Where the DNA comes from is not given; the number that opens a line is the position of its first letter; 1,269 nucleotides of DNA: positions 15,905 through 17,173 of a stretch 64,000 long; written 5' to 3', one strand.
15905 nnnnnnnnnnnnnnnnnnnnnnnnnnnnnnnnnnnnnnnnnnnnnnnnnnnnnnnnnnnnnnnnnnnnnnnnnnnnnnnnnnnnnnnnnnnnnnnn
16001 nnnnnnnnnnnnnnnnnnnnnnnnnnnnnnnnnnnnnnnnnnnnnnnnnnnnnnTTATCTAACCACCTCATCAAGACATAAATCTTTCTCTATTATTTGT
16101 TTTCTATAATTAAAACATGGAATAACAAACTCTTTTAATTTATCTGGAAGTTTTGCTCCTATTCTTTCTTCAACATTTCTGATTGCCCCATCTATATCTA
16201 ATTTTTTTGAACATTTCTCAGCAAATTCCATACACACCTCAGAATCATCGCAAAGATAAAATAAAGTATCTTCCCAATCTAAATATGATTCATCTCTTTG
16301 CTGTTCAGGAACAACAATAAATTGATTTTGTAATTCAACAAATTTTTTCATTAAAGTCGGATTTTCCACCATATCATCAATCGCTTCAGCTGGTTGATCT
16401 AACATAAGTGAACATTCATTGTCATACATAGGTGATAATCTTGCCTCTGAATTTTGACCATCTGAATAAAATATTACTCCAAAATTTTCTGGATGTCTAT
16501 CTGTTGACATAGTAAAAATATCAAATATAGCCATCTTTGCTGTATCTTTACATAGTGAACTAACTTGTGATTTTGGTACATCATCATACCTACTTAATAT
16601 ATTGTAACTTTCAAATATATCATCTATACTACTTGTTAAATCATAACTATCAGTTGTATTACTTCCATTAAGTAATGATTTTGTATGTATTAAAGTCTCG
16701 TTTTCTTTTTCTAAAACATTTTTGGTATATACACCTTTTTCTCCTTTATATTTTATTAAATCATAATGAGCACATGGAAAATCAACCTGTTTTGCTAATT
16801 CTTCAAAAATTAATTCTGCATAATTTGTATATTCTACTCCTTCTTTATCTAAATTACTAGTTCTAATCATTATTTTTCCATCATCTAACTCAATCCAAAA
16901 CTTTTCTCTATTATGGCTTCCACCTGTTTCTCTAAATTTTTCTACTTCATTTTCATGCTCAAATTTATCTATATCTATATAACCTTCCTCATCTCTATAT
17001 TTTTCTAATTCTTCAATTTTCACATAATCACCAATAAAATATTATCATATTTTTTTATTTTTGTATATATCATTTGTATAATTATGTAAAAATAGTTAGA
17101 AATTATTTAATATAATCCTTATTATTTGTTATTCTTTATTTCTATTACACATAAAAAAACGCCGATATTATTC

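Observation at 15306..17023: Split HipA-family kinase module: HipT-like kinase first, then two HipS-like proteins, no HipB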

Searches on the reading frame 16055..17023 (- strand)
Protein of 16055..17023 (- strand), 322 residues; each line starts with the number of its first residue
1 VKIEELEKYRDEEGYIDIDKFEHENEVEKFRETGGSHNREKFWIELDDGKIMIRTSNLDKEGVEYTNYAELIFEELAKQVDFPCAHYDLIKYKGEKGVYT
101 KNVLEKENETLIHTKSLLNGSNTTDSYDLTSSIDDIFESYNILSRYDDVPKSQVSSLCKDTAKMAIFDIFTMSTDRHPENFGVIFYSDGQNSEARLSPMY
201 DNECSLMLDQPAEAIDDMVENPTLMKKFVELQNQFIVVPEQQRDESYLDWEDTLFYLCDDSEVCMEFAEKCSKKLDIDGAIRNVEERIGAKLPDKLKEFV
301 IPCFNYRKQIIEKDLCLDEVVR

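Call 3: search_protein_families(library=pfam, proteins=[window:16055-17023:-], max_evalue=10)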
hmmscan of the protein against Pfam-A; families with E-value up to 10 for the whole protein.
window:16055-17023:- (322 aa): 3 families
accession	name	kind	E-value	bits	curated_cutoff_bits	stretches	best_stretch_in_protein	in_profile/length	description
PF07804.18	HipA_C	-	2.2e-08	34.4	30.5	1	51-215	23-174/213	HipA-like C-terminal domain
PF09346.15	SMI1_KNR4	-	0.15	13.1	25.4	1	280-300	6-26/125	SMI1 / KNR4 family (SUKH-1)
PF00817.25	IMS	-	0.21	11.9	23.2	1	4-84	89-132/148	impB/mucB/samB family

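Call 4: search_protein_families(library=ncbifam, proteins=[window:16055-17023:-], max_evalue=10)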
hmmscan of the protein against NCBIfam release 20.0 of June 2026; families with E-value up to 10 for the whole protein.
window:16055-17023:- (322 aa): 0 families

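Call 5: search_solved_structures(query=window:16055-17023:-, max_evalue=10, show_alignments=3)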
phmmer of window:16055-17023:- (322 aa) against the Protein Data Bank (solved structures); distinct sequences matched with E-value up to 10: 3.
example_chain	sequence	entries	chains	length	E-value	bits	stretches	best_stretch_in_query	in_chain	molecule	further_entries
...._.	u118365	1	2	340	0.017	17.8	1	104-201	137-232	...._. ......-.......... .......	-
7ab3_C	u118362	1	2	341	0.018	17.7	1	104-201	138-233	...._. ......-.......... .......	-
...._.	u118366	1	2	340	0.064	15.9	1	104-200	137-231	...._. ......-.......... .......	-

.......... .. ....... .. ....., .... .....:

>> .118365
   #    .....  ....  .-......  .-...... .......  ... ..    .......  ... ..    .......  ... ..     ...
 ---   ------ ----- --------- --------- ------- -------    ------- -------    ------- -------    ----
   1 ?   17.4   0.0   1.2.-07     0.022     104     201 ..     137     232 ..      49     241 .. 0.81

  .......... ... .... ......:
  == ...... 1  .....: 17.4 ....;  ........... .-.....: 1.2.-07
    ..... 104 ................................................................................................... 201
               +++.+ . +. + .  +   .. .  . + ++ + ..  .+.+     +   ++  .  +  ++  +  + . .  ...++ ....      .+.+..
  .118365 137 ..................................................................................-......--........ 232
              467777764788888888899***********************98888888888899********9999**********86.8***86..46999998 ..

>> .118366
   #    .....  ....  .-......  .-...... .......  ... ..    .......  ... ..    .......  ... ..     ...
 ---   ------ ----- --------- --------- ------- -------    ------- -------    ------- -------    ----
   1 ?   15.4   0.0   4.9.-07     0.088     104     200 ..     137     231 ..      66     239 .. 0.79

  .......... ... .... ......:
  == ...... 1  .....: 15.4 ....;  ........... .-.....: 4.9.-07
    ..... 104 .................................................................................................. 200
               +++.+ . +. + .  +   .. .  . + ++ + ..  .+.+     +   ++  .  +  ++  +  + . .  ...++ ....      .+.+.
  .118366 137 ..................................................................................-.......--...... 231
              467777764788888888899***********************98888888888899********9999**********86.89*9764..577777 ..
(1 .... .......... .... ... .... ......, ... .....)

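Call 6: search_protein_families(library=padloc, proteins=[window:16055-17023:-], max_evalue=10)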
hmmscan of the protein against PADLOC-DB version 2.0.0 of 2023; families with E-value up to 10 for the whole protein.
window:16055-17023:- (322 aa): 7 families
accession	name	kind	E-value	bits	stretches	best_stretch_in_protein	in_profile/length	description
PDLC04340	PDC-M03A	-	1.3e-29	101.6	1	34-313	16-274/280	-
PDLC04342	PDC-M03A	-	1.8e-21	75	1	27-230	13-218/299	-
PDLC04339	PDC-M03A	-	3.1e-21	74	1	20-310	4-283/293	-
PDLC04344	PDC-M03A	-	7.2e-21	72.9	1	38-217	23-203/305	-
PDLC04345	PDC-M03A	-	5.2e-18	63.3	1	38-224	20-211/302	-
PDLC04338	PDC-M03A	-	1.3e-08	32.3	1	65-216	155-311/428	-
PDLC04341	PDC-M03A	-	2.1e-06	25.4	2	60-109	35-86/294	-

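Call 7: search_protein_families(library=phrogs, proteins=[window:16055-17023:-], max_evalue=10)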
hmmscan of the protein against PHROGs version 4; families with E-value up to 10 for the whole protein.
window:16055-17023:- (322 aa): 2 families
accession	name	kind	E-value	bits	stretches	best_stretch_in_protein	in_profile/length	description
phrog_8728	-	unknown function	9.3e-14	52.2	1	21-213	5-203/307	-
phrog_3162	-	unknown function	0.0012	19.4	1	61-185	37-139/247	-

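Call 8: find_homologous_proteins(query=window:16055-17023:-)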
Query window:16055-17023:- (322 aa): 50 proteins with E <= 0.001 among 743 candidates.
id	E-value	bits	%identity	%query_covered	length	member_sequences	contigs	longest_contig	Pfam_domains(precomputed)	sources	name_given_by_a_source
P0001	1.7e-212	722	100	100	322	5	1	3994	PF07804.19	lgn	-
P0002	2.2e-176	604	82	100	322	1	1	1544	PF07804.19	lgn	-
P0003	3.1e-157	541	76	100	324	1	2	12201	PF07804.19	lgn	-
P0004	3.4e-153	528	73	100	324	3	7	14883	PF07804.19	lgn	-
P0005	2.1e-140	486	68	100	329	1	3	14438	PF07804.19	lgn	-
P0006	1.3e-136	473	66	99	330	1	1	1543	PF07804.19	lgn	-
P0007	6.9e-136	471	65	99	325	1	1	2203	PF07804.19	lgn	-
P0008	4.5e-130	452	65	99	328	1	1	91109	PF07804.19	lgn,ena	-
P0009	1.6e-84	302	48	99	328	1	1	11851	-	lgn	-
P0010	1.3e-82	296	46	98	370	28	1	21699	PF07804.19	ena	-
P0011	9.5e-82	293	47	99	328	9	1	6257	PF07804.19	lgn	-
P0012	1.1e-80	289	45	98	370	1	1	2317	PF07804.19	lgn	-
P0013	1.6e-80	289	46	98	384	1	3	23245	PF07804.19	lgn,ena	-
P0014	3.5e-80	288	46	99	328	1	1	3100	-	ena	-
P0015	5.2e-80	287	46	99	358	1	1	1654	PF07804.19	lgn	-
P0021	6.0e-78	280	47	99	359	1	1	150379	PF07804.19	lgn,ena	-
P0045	1.2e-45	174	36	93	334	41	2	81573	PF07804.19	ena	-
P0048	1.8e-41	161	33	97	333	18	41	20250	PF07804.19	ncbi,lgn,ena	-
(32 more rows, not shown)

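Call 16: find_encoding_contigs(protein=P0008, flank=5000, max_places=3)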
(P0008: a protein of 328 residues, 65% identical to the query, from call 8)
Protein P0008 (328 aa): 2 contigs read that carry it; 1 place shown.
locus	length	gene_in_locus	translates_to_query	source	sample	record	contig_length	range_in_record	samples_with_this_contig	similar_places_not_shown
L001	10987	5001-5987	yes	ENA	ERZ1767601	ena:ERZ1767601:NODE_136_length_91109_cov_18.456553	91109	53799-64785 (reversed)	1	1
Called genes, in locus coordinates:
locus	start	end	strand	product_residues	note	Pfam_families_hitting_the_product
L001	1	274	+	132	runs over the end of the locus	PF01648:ACPS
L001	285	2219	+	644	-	PF00133:tRNA-synt_1, PF01406:tRNA-synt_1e, PF09334:tRNA-synt_1g, PF00133:tRNA-synt_1, PF19303:Anticodon_3, PF01588:tRNA_bind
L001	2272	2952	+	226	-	PF10502:Peptidase_S26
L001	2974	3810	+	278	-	PF13177:DNA_pol3_delta2, PF00004:AAA (weak)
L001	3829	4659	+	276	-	PF04468:PSP1, PF28472:PSP1_3rd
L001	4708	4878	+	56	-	PF12797:Fer4_2 (weak), PF13237:Fer4_10, PF00037:Fer4, PF12837:Fer4_6 (weak), PF14697:Fer4_21, PF13187:Fer4_9, PF12838:Fer4_7, PF00037:Fer4, +8 more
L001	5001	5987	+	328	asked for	PF07804:HipA_C (weak)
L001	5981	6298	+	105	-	-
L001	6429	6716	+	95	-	-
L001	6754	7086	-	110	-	-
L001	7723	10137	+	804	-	PF00133:tRNA-synt_1, PF01406:tRNA-synt_1e (faint), PF09334:tRNA-synt_1g, PF13603:tRNA-synt_1_2, PF08264:Anticodon_1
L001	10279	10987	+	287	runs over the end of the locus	PF01545:Cation_efflux, PF16916:ZT_dimer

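Call 17: find_encoding_contigs(protein=P0003, flank=5000, max_places=3)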
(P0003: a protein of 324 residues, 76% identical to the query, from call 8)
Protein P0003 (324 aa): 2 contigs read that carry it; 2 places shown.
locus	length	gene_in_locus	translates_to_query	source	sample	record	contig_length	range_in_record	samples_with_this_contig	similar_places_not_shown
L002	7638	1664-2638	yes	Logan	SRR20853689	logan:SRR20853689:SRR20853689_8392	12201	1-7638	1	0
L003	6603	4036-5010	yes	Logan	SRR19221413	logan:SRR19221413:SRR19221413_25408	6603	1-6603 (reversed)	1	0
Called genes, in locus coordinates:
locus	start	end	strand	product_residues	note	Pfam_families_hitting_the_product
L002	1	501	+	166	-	?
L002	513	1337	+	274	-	PF04468:PSP1, PF28472:PSP1_3rd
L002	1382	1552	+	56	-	PF00037:Fer4, PF12837:Fer4_6 (weak), PF14697:Fer4_21 (weak), PF12838:Fer4_7, PF13187:Fer4_9, PF12797:Fer4_2 (weak), PF13237:Fer4_10 (weak), PF00037:Fer4, +6 more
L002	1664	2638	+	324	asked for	PF07804:HipA_C (weak)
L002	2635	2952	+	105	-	-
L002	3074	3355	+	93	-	-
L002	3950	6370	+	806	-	PF00133:tRNA-synt_1, PF01406:tRNA-synt_1e (faint), PF09334:tRNA-synt_1g, PF13603:tRNA-synt_1_2, PF08264:Anticodon_1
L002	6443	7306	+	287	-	PF01545:Cation_efflux, PF16916:ZT_dimer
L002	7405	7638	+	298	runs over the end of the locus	PF01545:Cation_efflux, PF16916:ZT_dimer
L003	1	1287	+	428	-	?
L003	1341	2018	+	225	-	PF10502:Peptidase_S26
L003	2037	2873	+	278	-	PF13177:DNA_pol3_delta2, PF00004:AAA (weak)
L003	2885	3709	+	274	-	PF04468:PSP1, PF28472:PSP1_3rd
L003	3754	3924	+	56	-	PF00037:Fer4, PF12837:Fer4_6 (weak), PF14697:Fer4_21 (weak), PF12838:Fer4_7, PF13187:Fer4_9, PF12797:Fer4_2 (weak), PF13237:Fer4_10 (weak), PF00037:Fer4, +6 more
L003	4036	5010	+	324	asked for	PF07804:HipA_C (weak)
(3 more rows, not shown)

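Call 18: find_encoding_contigs(protein=P0021, flank=4000, max_places=2)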
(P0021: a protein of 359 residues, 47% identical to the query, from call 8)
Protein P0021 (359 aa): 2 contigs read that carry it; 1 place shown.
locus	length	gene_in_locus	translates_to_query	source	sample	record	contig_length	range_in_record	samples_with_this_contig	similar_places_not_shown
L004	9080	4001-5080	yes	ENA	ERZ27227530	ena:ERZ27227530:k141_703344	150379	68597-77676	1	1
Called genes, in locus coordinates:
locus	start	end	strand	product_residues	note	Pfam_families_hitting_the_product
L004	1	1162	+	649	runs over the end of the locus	PF00133:tRNA-synt_1, PF01406:tRNA-synt_1e, PF09334:tRNA-synt_1g, PF00133:tRNA-synt_1, PF08264:Anticodon_1 (weak), PF19303:Anticodon_3, PF01588:tRNA_bind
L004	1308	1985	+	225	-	PF10502:Peptidase_S26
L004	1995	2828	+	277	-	PF13177:DNA_pol3_delta2, PF00004:AAA (weak)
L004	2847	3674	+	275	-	PF04468:PSP1, PF28472:PSP1_3rd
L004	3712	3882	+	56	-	PF00037:Fer4, PF13237:Fer4_10, PF12837:Fer4_6 (weak), PF14697:Fer4_21, PF12838:Fer4_7, PF13187:Fer4_9, PF12797:Fer4_2, PF00037:Fer4, +8 more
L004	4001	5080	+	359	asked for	PF07804:HipA_C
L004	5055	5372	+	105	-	-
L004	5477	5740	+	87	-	-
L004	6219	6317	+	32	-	-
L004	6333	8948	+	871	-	PF00133:tRNA-synt_1, PF09334:tRNA-synt_1g, PF13603:tRNA-synt_1_2, PF09334:tRNA-synt_1g, PF08264:Anticodon_1, PF10458:Val_tRNA-synt_C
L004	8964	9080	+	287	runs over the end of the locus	PF01545:Cation_efflux, PF16916:ZT_dimer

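Call 19: find_encoding_contigs(protein=P0045, flank=4000, max_places=2)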
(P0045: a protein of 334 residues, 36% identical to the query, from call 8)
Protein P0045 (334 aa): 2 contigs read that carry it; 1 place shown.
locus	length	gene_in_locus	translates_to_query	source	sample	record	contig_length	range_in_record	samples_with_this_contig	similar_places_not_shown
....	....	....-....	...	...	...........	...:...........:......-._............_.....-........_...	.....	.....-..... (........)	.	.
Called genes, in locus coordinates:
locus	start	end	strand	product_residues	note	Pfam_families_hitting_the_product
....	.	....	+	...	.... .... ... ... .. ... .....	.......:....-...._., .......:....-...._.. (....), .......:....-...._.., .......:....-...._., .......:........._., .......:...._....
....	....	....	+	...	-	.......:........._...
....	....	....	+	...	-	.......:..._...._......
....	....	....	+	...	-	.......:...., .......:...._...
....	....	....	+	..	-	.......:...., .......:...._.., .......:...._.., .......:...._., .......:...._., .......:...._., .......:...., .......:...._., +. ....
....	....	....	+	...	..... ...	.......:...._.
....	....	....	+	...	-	-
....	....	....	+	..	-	-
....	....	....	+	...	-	-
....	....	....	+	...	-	-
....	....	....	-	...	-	-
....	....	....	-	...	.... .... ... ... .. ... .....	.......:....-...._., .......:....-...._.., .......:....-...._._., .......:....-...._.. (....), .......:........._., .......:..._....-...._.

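Call 20: find_encoding_contigs(protein=P0048, flank=4000, max_places=4)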
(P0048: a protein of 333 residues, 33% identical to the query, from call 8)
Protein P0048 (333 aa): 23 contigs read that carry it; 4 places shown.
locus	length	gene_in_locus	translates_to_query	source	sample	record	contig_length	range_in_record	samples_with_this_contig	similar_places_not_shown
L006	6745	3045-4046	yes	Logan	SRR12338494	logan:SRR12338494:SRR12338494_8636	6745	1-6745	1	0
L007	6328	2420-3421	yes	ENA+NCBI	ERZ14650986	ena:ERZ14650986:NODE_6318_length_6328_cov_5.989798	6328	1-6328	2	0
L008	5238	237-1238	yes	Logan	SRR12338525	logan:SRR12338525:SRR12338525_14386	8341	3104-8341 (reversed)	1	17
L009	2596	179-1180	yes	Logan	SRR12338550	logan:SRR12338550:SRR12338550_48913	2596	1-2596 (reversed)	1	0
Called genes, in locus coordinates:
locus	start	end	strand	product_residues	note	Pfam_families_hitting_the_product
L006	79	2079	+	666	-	PF05621:TniB, PF13191:AAA_16 (faint), PF00004:AAA, PF13401:AAA_22 (weak), PF17871:AAA_lid_9 (weak), PF01434:Peptidase_M41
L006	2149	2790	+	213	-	PF14378:PAP2_3 (weak), PF01569:PAP2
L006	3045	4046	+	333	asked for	PF07804:HipA_C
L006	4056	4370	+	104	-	-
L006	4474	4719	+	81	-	-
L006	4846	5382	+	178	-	PF04011:LemA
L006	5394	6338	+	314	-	PF11335:DUF3137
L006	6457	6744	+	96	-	?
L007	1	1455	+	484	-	?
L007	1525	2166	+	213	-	PF14378:PAP2_3 (weak), PF01569:PAP2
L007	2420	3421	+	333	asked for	PF07804:HipA_C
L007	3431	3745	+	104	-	-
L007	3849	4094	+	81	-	-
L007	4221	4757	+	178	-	PF04011:LemA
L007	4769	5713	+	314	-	PF11335:DUF3137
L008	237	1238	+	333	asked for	PF07804:HipA_C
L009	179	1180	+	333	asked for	PF07804:HipA_C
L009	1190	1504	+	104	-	-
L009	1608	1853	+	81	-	-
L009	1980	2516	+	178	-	PF04011:LemA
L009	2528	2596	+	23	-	?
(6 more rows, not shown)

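Call 23: find_related_loci(query=A1, collection=genome_contigs, flank=4000)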
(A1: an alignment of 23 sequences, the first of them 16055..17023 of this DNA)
Query A1 (322 aa) in genome_contigs; peptide patterns used: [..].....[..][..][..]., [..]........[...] (x = any residue, [..] = any of these).
98 stretches matched a pattern; 14 encode a relative of the query (tblastn E <= 1e-3); 14 distinct loci.
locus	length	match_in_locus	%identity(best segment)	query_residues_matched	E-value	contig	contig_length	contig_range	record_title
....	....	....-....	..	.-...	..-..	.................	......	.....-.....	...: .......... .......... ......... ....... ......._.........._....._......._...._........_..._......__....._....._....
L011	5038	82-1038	47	1-320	6e-86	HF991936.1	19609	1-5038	Clostridium sp. CAG:921 genomic scaffold, scf158, whole genome shotgun sequence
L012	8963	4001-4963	42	1-318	3e-71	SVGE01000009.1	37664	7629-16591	MAG: Clostridiales bacterium isolate SIG350 NODE_4831_length_37664_cov_3.601273, whole genome shotgun sequence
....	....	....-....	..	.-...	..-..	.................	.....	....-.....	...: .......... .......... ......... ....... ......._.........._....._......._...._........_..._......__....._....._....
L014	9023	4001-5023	44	1-320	3e-83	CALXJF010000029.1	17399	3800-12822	MAG: uncultured Clostridia bacterium isolate BRZ_ES__bin17 genome assembly, contig: BRZ_ES__NODE_4150_length_17399_cov_9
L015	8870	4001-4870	39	31-318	1e-56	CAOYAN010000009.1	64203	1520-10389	MAG TPA_asm: uncultured Clostridia bacterium isolate MGBC120553 genome assembly, contig: MGBC120553.9, whole genome shot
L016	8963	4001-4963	36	1-309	2e-53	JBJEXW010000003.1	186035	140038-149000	MAG: Clostridia bacterium isolate LOHA17_bin.027 NODE_11_length_186035_cov_40.622223, whole genome shotgun sequence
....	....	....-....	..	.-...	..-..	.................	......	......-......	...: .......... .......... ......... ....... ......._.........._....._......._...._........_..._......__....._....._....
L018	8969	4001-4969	36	6-315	7e-50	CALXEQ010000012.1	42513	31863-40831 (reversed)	MAG: uncultured Clostridia bacterium isolate BRZ_FI__bin34 genome assembly, contig: BRZ_FI__NODE_1207_length_42513_cov_5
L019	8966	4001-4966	33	1-313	2e-48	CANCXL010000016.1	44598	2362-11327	MAG TPA_asm: uncultured Clostridiaceae bacterium isolate ERR6760096_bin.49_metawrap_v1.3_MAG genome assembly, contig: ER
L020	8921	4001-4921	35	4-317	1e-47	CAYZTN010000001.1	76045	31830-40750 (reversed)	MAG TPA_asm: uncultured Clostridium sp. isolate SRP313737_co1_238 genome assembly, contig: NODE_560_length_76045_cov_12.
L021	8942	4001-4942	35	4-319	3e-45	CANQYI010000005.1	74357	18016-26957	MAG: uncultured Clostridia bacterium isolate Lapin-016__bin1 genome assembly, contig: Lapin-016__NODE_306_length_74357_c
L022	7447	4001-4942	30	3-311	7e-35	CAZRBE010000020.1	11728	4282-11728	MAG TPA_asm: uncultured Mycoplasma sp. isolate SRP294416_co3_664 genome assembly, contig: NODE_10722_length_11728_cov_4.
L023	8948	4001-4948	30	4-309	8e-37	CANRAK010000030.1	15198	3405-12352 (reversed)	MAG: uncultured Clostridia bacterium isolate Lapin-026__bin121 genome assembly, contig: Lapin-026__NODE_4719_length_1519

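Call 69: search_dna_similar(query=window:16055-17023:-, collection=phages, mode=protein, max_rows=15)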
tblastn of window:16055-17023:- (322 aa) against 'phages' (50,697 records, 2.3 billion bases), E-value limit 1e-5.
No match.

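Call 70: search_dna_similar(query=window:16055-17023:-, collection=plasmids, mode=protein, max_rows=15, max_evalue=0.001)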
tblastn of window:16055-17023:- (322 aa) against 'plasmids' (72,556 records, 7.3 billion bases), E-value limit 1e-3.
Records with a match: 1; places in all: 1; records where one place covers at least 80% of the query: 0.
Best place of each record, by identity: <60% 1.
By first word of the organism name: Rhodococcus 1.
By predicted mobility (MOB-suite, as given by PLSDB): mobilizable 1.
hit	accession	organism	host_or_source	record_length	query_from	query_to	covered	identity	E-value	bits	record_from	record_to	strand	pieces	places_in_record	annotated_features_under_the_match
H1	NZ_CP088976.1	Rhodococcus pyridinivorans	pure culture,soil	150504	38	229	60%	21.9%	2e-6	57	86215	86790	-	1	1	hypothetical protein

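Call 79: find_related_loci(query=A1, collection=viral_contigs, flank=3000)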
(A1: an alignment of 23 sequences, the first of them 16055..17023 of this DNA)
Query A1 (322 aa) in viral_contigs; peptide patterns used: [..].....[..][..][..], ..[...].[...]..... (x = any residue, [..] = any of these).
15 stretches matched a pattern, but none encodes a relative of the query by tblastn (E <= 1e-3).

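Call 82: list_cluster_members(proteins=[window:16058-17023:-, window:15740-16054:-, window:15309-15605:-, window:17204-17404:-])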
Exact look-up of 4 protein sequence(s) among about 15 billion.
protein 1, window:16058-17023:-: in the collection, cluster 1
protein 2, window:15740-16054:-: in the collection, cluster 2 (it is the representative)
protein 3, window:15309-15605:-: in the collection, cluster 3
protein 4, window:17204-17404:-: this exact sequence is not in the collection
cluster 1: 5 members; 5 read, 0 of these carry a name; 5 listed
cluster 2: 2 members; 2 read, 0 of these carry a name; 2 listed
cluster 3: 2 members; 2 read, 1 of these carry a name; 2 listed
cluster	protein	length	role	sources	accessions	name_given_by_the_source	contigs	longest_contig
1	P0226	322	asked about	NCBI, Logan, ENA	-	-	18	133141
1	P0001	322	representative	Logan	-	-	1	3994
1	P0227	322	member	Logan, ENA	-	-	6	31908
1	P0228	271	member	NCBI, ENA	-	-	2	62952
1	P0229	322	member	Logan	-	-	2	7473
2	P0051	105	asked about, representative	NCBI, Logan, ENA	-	-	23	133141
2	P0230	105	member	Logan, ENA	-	-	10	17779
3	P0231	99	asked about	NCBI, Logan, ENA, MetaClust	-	\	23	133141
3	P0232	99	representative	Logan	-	-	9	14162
